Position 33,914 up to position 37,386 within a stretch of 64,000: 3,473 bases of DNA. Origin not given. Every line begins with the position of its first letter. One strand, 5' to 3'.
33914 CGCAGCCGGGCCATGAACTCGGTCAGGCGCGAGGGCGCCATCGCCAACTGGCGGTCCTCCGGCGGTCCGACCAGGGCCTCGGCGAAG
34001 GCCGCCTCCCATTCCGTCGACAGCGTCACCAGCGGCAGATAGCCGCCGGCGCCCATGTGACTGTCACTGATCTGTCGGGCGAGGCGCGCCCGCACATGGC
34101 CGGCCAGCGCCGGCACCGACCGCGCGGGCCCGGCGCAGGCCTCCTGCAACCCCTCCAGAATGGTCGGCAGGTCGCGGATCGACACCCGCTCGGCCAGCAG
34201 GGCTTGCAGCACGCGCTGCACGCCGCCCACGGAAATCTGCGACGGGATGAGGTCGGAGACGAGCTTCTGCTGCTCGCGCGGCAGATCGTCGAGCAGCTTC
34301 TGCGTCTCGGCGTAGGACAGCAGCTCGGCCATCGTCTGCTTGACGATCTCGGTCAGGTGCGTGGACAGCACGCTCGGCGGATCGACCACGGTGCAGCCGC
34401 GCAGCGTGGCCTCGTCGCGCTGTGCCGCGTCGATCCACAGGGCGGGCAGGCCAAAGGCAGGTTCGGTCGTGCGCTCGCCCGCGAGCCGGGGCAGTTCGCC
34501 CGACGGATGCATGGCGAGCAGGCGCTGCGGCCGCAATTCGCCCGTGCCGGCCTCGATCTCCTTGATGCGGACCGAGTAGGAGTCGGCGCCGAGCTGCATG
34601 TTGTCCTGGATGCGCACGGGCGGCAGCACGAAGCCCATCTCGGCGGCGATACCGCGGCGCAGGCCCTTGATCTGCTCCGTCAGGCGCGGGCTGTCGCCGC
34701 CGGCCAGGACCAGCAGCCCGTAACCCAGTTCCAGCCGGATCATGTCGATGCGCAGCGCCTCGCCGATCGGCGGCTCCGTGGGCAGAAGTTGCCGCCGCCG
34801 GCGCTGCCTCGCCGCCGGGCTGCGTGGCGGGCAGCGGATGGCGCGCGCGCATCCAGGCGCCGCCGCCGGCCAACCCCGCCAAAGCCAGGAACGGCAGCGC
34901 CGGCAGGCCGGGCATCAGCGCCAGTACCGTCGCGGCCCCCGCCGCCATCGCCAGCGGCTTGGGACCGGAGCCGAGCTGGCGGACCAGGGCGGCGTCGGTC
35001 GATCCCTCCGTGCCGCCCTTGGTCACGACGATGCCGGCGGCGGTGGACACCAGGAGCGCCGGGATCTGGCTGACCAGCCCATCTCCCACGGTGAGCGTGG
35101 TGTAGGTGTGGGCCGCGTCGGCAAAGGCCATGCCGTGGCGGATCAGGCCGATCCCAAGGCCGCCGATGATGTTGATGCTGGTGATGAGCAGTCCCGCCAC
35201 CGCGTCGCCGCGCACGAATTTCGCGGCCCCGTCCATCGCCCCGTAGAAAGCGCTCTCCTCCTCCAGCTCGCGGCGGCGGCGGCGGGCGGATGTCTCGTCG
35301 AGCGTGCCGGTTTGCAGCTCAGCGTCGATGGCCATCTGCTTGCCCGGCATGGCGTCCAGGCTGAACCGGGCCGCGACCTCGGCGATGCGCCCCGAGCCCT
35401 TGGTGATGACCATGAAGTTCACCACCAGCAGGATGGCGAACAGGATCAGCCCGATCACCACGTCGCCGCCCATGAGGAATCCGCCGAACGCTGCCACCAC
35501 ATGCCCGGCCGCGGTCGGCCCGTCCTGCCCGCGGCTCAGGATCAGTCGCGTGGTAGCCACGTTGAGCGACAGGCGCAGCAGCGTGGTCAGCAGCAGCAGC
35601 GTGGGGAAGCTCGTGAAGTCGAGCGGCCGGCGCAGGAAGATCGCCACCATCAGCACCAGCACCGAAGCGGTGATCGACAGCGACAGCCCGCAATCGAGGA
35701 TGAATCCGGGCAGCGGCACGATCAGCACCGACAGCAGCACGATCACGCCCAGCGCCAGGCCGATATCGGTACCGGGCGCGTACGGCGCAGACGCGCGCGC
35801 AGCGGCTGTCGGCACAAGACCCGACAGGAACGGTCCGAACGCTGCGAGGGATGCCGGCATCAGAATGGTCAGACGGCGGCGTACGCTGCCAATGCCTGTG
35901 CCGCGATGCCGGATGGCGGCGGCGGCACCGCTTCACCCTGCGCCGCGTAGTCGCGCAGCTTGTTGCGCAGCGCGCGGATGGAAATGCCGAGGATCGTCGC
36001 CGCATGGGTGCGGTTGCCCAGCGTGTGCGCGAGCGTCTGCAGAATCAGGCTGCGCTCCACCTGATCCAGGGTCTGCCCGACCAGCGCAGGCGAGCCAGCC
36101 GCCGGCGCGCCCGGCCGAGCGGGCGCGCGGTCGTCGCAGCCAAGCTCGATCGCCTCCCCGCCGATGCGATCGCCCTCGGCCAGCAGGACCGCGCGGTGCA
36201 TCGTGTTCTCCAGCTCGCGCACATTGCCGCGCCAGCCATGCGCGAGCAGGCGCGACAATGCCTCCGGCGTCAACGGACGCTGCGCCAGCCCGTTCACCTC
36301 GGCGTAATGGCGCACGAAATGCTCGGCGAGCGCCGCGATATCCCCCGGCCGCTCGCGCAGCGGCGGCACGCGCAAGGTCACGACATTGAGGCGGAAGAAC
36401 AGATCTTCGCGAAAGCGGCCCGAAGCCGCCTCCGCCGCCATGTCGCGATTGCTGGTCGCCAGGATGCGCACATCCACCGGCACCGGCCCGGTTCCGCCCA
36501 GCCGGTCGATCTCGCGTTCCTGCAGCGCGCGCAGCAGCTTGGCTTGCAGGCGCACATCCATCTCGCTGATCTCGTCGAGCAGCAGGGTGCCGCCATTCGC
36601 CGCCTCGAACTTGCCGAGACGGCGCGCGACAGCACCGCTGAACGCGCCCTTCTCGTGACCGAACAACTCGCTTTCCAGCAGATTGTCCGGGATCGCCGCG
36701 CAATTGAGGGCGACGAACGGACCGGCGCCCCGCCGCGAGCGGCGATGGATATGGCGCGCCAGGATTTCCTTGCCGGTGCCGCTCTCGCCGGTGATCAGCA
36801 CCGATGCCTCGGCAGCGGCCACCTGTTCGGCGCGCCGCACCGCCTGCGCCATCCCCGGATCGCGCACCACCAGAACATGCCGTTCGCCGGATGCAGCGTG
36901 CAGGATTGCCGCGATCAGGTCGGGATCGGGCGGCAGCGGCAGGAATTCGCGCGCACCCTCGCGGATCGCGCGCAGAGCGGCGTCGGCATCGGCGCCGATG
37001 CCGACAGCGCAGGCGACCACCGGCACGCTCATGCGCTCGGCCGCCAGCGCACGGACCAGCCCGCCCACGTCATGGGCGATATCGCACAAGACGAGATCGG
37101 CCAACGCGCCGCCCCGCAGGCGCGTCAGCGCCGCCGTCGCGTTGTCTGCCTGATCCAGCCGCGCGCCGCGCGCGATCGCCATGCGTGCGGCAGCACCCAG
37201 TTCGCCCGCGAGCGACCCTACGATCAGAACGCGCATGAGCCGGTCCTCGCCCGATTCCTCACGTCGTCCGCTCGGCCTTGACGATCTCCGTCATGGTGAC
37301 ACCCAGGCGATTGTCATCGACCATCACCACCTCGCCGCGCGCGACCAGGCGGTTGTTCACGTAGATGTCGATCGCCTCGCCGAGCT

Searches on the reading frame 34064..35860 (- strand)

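Call 69: search_protein_families(library=pfam, proteins=[window:34064-35860:-], max_evalue=0.00001)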
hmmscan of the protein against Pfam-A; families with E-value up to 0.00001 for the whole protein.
window:34064-35860:- (598 aa): 1 family
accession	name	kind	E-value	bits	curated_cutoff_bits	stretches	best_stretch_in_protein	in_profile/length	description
PF00771.25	FHIPEP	-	1.3e-145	486.9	29.1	1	43-343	2-299/657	FHIPEP family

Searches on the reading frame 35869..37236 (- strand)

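Call 87: search_protein_families(library=pfam, proteins=[window:35869-37236:-], max_evalue=0.001)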
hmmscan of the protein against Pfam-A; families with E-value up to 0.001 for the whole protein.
window:35869-37236:- (455 aa): 10 families
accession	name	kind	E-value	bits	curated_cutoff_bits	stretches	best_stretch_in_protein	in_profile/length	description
PF00158.32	Sigma54_activat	-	1.5e-67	226.9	20.2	1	123-288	2-167/168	Sigma-54 interaction domain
PF14532.12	Sigma54_activ_2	-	6.5e-21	75.5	25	1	133-293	11-138/138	Sigma-54 interaction domain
PF25601.1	AAA_lid_14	-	3.7e-20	72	27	1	294-365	1-72/87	AAA+ ATPase lid domain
PF02954.25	HTH_8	-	2.9e-13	49.8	22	1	389-430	1-42/42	Bacterial regulatory protein, Fis family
PF07728.20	AAA_5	-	7.1e-09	36.2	22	1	146-266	2-125/139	AAA domain (dynein-related subfamily)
PF13191.12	AAA_16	-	6.3e-05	24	32.6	1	122-239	2-121/167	AAA ATPase domain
PF13245.12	AAA_19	-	9.3e-05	23.1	25.1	0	214-241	90-117/134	AAA domain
PF01078.27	Mg_chelatase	-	9.5e-05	22.3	20.3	0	132-164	10-43/207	Magnesium chelatase, subunit ChlI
PF00004.35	AAA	-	0.00022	22.1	21.2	1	146-282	1-130/131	ATPase family associated with various cellular activities (AAA)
PF07726.17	AAA_3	-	0.00062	20.1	27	0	146-263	2-111/131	ATPase family associated with various cellular activities (AAA)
